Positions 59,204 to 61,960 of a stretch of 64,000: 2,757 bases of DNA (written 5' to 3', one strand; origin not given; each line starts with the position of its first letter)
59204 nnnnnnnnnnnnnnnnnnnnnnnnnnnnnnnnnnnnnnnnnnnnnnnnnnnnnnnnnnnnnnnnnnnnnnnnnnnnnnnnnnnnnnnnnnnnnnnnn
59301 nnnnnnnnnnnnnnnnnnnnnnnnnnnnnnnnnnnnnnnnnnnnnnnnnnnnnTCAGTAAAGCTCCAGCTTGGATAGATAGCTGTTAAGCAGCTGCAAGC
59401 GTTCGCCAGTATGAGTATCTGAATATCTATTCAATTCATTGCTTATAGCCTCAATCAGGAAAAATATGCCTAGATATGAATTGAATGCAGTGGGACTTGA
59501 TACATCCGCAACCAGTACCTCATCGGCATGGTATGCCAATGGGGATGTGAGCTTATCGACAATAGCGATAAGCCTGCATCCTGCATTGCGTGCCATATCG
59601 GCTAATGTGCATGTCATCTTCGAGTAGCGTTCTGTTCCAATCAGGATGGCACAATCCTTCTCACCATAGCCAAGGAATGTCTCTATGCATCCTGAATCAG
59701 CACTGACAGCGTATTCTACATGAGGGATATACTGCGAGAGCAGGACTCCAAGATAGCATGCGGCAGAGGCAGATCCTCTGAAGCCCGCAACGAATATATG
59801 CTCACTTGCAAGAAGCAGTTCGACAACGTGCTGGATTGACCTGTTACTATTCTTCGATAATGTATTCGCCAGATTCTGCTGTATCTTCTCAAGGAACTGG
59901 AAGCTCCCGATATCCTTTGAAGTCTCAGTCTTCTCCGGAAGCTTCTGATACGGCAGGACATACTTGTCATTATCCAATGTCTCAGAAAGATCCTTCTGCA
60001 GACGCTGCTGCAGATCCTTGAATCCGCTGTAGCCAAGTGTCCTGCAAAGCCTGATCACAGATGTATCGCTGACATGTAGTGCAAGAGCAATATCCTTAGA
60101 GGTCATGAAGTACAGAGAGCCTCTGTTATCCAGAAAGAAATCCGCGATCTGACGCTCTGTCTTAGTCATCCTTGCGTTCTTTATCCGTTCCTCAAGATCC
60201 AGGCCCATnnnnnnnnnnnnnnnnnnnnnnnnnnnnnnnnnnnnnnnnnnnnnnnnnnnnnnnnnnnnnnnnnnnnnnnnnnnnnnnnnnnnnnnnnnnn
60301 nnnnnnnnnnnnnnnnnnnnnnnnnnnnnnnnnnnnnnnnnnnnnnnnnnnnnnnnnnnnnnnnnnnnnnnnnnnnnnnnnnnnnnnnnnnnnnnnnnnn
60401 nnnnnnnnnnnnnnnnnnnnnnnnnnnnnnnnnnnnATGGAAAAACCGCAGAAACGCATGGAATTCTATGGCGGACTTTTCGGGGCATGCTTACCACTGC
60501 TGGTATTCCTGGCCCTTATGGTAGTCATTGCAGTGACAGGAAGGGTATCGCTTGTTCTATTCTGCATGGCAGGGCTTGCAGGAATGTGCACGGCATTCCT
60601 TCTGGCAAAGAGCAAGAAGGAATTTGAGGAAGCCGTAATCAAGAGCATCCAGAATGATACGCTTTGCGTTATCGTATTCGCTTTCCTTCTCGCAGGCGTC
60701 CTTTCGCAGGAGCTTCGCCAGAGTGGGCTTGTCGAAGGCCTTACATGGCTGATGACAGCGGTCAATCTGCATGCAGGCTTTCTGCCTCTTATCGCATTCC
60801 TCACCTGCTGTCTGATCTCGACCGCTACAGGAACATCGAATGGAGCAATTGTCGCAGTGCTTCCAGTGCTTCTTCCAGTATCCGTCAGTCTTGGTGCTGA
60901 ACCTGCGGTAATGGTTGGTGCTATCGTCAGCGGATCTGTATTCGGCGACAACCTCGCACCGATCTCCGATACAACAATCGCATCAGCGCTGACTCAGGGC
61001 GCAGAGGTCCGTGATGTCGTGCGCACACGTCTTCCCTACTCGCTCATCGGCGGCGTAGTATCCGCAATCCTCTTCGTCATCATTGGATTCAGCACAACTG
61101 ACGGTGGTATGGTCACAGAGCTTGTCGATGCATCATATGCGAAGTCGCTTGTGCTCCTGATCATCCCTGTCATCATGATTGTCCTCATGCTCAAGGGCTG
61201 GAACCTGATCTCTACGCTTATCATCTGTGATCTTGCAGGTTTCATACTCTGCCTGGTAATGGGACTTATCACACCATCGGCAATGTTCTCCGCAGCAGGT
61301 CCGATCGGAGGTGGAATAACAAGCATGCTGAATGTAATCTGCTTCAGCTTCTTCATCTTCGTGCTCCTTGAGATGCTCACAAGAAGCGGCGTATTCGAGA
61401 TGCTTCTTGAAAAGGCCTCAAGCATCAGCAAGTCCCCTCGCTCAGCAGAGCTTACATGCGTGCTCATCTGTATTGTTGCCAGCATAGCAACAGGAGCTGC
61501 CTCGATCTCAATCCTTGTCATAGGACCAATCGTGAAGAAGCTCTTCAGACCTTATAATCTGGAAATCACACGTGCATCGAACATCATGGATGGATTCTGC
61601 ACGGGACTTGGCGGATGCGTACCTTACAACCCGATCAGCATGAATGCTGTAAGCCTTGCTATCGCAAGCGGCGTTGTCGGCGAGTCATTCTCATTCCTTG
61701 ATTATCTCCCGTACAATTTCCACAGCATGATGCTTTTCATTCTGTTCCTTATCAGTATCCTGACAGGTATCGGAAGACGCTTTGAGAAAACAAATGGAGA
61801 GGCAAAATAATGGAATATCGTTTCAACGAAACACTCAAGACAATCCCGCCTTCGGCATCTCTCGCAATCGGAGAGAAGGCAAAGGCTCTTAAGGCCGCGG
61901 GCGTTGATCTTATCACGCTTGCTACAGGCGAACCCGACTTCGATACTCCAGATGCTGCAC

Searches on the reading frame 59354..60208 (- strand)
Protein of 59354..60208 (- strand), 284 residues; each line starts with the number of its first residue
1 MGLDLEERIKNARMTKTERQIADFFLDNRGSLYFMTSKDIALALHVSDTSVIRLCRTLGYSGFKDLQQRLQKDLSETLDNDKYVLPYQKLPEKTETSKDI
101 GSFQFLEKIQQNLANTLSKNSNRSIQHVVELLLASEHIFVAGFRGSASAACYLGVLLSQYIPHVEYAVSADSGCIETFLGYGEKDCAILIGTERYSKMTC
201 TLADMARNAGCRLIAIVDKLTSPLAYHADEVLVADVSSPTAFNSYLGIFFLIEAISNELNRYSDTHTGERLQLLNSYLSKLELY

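Call 5: search_protein_families(library=pfam, proteins=[window:59354-60208:-], max_evalue=0.01)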
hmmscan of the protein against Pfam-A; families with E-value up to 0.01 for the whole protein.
window:59354-60208:- (284 aa): 2 families
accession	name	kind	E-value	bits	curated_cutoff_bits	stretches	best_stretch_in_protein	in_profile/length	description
PF01418.23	HTH_6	-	1.4e-18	67.1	28.3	1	10-76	8-76/77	Helix-turn-helix domain, rpiR family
PF01380.27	SIS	-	1.1e-10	41.9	25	1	132-254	2-127/131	SIS domain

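Call 39: search_protein_families(library=ncbifam, proteins=[window:59354-60208:-], max_evalue=0.1)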
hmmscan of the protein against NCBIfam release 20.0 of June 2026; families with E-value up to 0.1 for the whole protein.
window:59354-60208:- (284 aa): 11 families
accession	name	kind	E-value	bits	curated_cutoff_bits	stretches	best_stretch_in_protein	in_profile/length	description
NF040776.2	AlsR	equivalog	8.8e-17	60.9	400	2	7-139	8-133/279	transcriptional repressor AlsR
NF008458.0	PRK11337.1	equivalog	1.6e-14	53.6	378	2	7-150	20-156/293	MurR/RpiR family transcriptional regulator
NF008590.0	PRK11557.1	equivalog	1.7e-12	47.4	355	1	12-232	12-228/282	MurR/RpiR family transcriptional regulator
NF012026.0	PRK15482.1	equivalog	3.6e-12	46.4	408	1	10-241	8-239/285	HTH-type transcriptional regulator MurR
NF008451.0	PRK11302.1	subfamily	7.9e-12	45.2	296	1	12-240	12-231/286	transcriptional regulator HexR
NF010701.0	PRK14101.1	equivalog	1.7e-11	43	920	1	8-235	346-566/638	bifunctional transcriptional regulator/glucokinase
NF046014.1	sap1_reg_SapR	equivalog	5.4e-07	29.3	500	1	11-156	9-153/295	sap1 transcriptional regulator SapR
TIGR03127.2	RuMP_HxlB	equivalog_domain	0.00027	20.9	160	1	107-234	2-123/178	6-phospho-3-hexuloisomerase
NF046059.1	NagB_SO3506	equivalog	0.00041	19.8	430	1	184-241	87-144/330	glucosamine-6-phosphate deaminase NagB-II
NF041755.1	RuMP_HxlAB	equivalog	0.0046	16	500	1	104-236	215-341/391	bifunctional 3-hexulose-6-phosphate synthase/6-phospho-3-hexuloisomerase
NF003994.0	PRK05472.2-3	equivalog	0.065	12.6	130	0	162-218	64-119/217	redox-sensing transcriptional repressor Rex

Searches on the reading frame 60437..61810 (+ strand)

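Call 5: search_protein_families(library=pfam, proteins=[window:60437-61810:+], max_evalue=0.01)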
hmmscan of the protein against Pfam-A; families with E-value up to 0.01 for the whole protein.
window:60437-61810:+ (457 aa): 2 families
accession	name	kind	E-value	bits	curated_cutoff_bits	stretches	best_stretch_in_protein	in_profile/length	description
PF03553.21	Na_H_antiporter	-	5.1e-30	105.2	23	2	21-218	105-303/303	Na+/H+ antiporter family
PF03600.22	CitMHS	-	0.0025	17.4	31.9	1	266-442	16-182/336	Citrate transporter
